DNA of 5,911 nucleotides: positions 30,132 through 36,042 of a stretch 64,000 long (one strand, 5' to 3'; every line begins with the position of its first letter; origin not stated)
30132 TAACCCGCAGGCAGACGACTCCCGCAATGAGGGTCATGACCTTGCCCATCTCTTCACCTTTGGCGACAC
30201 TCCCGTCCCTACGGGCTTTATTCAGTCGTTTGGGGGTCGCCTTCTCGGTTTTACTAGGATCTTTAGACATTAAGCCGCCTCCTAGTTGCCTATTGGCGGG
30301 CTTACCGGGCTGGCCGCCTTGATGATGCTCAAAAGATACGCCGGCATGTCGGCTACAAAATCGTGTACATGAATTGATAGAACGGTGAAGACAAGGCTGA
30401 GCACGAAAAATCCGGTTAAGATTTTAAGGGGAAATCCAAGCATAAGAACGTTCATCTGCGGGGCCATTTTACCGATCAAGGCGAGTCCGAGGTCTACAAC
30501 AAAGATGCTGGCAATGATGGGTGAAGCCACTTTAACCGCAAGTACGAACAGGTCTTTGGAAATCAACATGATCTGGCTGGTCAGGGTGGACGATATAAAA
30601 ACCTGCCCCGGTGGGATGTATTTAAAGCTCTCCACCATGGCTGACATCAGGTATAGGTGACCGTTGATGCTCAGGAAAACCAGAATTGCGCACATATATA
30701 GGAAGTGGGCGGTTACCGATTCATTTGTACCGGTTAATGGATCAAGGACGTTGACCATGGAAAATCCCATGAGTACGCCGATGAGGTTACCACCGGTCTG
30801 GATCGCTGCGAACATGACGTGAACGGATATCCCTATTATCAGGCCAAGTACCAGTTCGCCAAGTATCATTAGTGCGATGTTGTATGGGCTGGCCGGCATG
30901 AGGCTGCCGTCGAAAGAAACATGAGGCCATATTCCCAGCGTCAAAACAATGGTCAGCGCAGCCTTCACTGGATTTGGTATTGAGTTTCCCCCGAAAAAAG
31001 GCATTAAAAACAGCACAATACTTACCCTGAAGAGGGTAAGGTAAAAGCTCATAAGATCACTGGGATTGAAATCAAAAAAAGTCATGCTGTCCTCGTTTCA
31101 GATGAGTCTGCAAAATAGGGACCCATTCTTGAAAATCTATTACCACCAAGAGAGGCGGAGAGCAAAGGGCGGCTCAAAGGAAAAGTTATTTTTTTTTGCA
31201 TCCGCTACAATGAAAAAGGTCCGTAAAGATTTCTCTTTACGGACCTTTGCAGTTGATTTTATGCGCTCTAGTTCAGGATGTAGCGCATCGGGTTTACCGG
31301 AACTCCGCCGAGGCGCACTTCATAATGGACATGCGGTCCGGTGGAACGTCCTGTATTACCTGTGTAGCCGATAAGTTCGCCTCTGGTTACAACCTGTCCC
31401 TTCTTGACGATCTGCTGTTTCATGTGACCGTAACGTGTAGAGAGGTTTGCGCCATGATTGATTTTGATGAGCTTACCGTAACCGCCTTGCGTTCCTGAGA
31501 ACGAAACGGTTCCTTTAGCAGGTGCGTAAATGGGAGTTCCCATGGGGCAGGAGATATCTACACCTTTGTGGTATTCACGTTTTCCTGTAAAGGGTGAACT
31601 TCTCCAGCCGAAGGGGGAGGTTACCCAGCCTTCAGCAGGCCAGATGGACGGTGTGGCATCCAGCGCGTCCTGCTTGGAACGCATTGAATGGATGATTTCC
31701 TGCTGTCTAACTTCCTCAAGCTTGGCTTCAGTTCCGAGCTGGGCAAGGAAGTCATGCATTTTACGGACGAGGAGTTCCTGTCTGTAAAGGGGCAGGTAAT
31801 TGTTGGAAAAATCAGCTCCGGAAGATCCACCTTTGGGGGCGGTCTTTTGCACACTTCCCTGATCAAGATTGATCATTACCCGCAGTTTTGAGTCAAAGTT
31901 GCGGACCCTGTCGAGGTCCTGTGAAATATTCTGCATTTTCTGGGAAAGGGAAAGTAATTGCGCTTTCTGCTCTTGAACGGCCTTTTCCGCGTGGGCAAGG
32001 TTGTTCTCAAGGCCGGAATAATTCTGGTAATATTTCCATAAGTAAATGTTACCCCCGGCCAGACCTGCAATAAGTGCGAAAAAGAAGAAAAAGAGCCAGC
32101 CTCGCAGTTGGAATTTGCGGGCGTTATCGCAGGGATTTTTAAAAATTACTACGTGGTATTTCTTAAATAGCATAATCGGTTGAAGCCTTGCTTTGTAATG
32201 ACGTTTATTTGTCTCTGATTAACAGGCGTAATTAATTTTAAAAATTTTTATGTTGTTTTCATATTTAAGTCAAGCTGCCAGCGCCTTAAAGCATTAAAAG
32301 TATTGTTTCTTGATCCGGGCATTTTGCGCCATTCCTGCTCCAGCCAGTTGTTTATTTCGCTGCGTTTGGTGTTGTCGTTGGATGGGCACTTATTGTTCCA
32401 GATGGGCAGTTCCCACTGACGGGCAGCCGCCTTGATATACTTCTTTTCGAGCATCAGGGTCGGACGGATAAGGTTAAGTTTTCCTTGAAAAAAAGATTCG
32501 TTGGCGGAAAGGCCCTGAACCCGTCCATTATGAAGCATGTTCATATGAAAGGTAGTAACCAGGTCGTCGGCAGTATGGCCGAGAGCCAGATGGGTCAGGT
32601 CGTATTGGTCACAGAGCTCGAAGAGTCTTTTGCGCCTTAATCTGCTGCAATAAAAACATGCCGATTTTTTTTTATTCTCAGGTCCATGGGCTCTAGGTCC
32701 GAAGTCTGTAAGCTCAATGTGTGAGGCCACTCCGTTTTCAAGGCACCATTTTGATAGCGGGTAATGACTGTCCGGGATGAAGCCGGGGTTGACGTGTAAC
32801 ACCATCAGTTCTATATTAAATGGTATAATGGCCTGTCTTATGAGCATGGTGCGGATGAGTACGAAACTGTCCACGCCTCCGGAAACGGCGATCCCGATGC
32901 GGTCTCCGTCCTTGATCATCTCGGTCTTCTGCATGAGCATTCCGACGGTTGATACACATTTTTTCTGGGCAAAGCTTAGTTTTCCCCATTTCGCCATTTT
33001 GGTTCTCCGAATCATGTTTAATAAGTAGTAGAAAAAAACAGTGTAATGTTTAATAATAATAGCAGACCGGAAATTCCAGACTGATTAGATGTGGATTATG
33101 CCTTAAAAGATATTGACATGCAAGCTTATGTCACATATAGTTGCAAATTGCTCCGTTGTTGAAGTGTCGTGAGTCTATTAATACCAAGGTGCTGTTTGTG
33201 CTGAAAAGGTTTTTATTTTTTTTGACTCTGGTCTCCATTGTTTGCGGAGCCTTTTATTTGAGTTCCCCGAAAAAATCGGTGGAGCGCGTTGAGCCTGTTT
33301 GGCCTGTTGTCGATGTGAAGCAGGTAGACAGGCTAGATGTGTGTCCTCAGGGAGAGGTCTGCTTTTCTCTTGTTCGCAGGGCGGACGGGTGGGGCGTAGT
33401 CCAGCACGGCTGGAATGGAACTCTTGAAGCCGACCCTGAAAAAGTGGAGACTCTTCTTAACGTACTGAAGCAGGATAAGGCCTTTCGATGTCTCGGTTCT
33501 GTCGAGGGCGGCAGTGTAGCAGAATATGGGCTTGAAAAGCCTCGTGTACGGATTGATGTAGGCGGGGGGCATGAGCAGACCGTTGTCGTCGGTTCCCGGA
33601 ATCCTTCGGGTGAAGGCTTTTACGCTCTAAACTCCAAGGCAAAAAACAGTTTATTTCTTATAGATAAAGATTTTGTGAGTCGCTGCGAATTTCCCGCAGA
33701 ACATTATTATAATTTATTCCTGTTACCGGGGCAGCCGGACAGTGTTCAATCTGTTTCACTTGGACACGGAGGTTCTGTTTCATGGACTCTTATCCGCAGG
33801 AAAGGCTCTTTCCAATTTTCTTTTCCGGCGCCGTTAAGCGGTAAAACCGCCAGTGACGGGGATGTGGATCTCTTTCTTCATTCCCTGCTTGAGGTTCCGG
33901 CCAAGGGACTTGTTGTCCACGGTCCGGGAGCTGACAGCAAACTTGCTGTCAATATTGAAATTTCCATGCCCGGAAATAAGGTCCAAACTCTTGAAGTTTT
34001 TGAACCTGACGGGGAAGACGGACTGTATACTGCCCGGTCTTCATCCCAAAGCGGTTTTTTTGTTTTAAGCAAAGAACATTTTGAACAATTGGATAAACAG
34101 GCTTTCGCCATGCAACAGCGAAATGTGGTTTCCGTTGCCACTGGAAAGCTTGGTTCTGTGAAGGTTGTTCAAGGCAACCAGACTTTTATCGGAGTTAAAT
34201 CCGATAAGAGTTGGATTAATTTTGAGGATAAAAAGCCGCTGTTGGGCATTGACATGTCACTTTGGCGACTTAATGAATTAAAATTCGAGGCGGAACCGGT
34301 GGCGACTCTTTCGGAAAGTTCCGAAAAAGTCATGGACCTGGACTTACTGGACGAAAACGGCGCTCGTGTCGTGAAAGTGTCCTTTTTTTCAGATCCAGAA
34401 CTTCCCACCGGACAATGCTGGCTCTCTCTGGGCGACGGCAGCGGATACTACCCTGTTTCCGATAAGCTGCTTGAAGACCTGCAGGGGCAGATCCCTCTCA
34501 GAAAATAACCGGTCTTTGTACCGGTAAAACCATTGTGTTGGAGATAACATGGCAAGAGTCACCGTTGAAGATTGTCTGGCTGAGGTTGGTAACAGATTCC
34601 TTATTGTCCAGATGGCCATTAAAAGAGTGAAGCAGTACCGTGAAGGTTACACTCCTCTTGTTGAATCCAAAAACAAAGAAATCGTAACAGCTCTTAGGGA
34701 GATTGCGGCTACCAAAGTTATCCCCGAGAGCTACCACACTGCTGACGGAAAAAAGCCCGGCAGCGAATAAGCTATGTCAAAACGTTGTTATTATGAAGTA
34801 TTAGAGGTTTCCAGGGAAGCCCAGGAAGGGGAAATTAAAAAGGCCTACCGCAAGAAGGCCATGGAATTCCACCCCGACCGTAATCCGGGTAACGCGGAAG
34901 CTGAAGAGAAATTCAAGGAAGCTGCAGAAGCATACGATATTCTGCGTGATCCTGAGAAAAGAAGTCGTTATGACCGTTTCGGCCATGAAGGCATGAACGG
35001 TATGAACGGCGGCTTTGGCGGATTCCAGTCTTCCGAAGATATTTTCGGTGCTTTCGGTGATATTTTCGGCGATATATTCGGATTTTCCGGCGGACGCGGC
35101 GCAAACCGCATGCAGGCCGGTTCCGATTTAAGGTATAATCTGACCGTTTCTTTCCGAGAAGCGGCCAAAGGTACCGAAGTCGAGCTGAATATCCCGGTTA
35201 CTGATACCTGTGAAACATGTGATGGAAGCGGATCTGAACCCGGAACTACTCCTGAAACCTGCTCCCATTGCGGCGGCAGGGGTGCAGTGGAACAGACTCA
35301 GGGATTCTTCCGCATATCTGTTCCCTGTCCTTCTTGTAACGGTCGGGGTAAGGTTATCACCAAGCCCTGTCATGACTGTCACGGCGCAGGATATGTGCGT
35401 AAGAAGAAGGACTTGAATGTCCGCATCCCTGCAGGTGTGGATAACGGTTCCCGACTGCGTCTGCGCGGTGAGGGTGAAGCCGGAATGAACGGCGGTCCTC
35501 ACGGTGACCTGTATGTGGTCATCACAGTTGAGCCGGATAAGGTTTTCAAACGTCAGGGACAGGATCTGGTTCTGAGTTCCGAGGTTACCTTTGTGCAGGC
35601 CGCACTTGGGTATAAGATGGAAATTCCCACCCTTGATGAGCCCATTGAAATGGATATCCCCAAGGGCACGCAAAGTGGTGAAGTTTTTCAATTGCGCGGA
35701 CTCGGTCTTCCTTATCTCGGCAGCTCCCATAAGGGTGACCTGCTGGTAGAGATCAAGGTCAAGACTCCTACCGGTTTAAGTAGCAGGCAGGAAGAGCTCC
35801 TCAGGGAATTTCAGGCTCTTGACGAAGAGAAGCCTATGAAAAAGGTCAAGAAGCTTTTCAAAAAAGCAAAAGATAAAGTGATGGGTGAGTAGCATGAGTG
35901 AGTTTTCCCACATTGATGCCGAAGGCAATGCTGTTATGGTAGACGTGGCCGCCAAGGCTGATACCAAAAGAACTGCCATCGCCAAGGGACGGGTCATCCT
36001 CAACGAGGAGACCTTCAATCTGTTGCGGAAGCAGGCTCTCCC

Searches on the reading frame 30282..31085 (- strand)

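Call 66: search_protein_families(library=pfam, proteins=[window:30282-31085:-], max_evalue=0.00001)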
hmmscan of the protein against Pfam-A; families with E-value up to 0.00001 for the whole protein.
window:30282-31085:- (267 aa): 1 family
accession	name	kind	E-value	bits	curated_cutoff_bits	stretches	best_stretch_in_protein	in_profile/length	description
PF01311.25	Bac_export_1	-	3.9e-63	213.6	27.8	1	12-245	2-228/230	Bacterial export proteins, family 1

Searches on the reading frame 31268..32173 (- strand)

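Call 66: search_protein_families(library=pfam, proteins=[window:31268-32173:-], max_evalue=0.00001)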
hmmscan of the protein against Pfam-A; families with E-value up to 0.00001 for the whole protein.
window:31268-32173:- (301 aa): 1 family
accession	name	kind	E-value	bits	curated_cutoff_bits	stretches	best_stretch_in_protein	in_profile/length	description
PF01551.29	Peptidase_M23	-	1.5e-35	121.7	28.7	1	201-295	2-96/96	Peptidase family M23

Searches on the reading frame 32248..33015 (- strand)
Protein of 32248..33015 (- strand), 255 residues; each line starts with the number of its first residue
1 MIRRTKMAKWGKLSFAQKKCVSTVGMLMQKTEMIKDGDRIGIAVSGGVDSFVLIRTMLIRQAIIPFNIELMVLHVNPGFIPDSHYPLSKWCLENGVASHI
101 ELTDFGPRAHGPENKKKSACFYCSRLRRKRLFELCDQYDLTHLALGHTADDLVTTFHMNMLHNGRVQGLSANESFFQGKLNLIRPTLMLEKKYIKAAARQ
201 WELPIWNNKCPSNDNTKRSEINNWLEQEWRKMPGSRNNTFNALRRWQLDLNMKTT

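Call 66: search_protein_families(library=pfam, proteins=[window:32248-33015:-], max_evalue=0.00001)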
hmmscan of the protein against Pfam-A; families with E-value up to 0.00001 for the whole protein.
window:32248-33015:- (255 aa): 1 family
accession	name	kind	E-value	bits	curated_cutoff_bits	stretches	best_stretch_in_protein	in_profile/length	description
PF01171.26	ATP_bind_3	-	3.1e-16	60.1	27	1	40-218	2-176/182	PP-loop family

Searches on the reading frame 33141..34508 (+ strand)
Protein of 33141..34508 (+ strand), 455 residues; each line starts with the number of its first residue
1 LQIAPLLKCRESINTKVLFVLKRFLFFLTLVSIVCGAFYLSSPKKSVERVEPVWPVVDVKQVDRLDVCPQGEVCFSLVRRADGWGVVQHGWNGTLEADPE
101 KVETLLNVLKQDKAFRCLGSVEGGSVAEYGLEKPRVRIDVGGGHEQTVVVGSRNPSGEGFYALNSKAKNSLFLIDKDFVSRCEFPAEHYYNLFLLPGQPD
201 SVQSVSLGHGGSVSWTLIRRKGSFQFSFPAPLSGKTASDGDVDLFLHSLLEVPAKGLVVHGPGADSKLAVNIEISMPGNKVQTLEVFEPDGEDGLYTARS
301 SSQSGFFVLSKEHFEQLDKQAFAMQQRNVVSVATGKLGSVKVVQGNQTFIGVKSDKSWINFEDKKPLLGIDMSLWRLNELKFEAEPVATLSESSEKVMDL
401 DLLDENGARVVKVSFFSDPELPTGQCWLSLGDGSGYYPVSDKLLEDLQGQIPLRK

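Call 67: search_protein_families(library=pfam, proteins=[window:33141-34508:+], max_evalue=0.00001)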
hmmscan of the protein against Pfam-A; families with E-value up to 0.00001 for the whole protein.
window:33141-34508:+ (455 aa): 1 family
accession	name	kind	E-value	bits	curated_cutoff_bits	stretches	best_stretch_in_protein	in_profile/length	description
PF14238.11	DUF4340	-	3.1e-14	54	25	1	95-221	9-133/183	Domain of unknown function (DUF4340)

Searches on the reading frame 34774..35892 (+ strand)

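Call 67: search_protein_families(library=pfam, proteins=[window:34774-35892:+], max_evalue=0.00001)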
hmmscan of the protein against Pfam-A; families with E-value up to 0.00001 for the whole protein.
window:34774-35892:+ (372 aa): 3 families
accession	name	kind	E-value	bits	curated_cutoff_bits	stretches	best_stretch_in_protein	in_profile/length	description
PF01556.23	DnaJ_C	-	6.8e-51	172.7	26.6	1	119-332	1-152/152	DnaJ C terminal domain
PF00226.36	DnaJ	-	1.1e-26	93.1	27.8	1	6-67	2-63/63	DnaJ domain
PF00684.25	DnaJ_CXXCXGXG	-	2.2e-16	60.3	32.7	1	146-206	1-65/65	DnaJ central domain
